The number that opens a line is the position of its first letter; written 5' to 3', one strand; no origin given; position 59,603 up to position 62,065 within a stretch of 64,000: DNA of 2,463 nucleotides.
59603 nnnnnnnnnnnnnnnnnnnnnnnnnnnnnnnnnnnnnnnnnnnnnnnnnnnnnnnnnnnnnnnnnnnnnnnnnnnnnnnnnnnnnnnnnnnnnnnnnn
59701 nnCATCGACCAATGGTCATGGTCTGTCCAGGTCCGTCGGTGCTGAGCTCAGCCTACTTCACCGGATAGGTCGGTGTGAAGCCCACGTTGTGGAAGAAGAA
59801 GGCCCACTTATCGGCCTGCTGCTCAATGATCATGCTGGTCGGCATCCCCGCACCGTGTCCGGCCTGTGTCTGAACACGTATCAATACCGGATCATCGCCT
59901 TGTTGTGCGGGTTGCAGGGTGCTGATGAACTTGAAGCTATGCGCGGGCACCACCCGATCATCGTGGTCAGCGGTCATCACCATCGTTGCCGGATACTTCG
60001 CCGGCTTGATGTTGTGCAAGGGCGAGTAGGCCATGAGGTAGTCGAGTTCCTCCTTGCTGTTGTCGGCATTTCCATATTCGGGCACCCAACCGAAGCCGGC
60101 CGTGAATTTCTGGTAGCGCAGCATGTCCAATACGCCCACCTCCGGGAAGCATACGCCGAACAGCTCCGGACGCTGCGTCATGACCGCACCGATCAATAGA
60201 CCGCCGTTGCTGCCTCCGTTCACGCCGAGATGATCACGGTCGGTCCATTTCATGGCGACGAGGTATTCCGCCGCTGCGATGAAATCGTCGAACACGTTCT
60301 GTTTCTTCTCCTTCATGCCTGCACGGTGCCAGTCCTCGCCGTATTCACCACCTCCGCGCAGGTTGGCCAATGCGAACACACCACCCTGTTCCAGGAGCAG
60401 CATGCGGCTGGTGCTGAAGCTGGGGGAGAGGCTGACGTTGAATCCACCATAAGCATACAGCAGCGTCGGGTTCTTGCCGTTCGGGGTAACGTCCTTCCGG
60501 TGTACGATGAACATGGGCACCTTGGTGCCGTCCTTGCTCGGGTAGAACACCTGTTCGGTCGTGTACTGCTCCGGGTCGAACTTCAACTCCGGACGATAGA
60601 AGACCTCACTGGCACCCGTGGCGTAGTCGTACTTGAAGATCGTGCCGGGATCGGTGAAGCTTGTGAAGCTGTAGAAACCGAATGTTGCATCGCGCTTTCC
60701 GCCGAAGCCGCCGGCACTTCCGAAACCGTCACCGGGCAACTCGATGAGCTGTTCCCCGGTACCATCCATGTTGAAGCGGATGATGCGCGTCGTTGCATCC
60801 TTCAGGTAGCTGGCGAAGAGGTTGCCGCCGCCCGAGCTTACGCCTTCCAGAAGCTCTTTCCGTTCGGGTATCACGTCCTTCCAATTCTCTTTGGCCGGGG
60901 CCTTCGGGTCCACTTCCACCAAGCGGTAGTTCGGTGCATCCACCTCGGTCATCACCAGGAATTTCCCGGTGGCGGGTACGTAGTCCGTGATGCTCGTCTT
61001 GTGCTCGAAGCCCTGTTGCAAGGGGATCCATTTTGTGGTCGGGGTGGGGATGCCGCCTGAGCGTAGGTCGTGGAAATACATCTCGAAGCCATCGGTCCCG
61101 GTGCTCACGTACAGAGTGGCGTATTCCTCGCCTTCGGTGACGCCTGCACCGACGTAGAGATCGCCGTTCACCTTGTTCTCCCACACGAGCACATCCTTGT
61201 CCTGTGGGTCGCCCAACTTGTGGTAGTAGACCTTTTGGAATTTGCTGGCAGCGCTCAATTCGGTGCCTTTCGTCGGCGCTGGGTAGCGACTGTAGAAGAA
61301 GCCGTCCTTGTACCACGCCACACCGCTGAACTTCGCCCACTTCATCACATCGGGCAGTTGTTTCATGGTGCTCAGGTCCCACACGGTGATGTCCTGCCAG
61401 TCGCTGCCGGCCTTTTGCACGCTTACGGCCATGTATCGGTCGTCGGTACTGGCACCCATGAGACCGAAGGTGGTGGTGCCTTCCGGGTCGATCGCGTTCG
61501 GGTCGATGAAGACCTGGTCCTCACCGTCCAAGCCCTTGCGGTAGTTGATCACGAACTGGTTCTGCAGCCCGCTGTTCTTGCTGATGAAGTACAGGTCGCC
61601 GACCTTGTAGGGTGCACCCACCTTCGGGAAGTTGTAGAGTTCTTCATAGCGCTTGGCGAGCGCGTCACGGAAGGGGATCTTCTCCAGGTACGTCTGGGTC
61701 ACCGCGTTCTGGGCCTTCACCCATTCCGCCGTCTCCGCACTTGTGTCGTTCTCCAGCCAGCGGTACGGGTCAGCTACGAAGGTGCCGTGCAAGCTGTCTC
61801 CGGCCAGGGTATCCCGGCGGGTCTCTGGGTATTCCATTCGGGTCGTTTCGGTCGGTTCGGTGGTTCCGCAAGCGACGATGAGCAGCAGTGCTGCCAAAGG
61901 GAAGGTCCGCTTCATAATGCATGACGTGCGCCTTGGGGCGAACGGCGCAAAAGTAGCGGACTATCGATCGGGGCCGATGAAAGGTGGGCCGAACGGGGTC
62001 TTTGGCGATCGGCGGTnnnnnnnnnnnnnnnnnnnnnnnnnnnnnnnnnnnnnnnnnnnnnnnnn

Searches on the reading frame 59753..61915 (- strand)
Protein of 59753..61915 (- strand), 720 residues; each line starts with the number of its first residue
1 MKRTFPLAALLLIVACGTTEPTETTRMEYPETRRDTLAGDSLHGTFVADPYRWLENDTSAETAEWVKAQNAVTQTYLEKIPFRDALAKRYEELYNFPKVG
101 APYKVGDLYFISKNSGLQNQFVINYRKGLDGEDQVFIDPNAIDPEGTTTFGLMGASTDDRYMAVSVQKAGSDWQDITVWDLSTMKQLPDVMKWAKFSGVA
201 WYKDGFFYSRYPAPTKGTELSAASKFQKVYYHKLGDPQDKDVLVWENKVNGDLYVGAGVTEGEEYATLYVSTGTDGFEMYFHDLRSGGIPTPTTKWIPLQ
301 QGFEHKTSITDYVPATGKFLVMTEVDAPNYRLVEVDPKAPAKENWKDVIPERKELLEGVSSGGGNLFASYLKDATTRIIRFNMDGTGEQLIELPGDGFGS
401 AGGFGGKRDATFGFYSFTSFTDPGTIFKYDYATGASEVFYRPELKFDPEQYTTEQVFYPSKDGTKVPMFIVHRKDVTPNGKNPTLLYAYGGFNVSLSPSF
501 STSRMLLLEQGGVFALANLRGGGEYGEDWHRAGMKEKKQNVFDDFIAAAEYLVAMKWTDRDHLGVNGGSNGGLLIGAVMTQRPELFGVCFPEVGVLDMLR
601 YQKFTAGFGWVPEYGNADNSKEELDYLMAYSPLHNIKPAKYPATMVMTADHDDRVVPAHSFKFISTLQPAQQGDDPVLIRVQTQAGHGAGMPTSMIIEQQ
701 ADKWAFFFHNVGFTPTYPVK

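Call 22: search_protein_families(library=pfam, proteins=[window:59753-61915:-])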
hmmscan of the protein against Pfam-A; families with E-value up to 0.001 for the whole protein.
window:59753-61915:- (720 aa): 2 families
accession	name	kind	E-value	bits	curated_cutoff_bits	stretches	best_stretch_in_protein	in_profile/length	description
PF02897.21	Peptidase_S9_N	-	1.3e-105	354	24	1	30-439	1-411/414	Prolyl oligopeptidase, N-terminal beta-propeller domain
PF00326.27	Peptidase_S9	-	2.5e-63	213.9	22.6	1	498-712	1-211/213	Prolyl oligopeptidase family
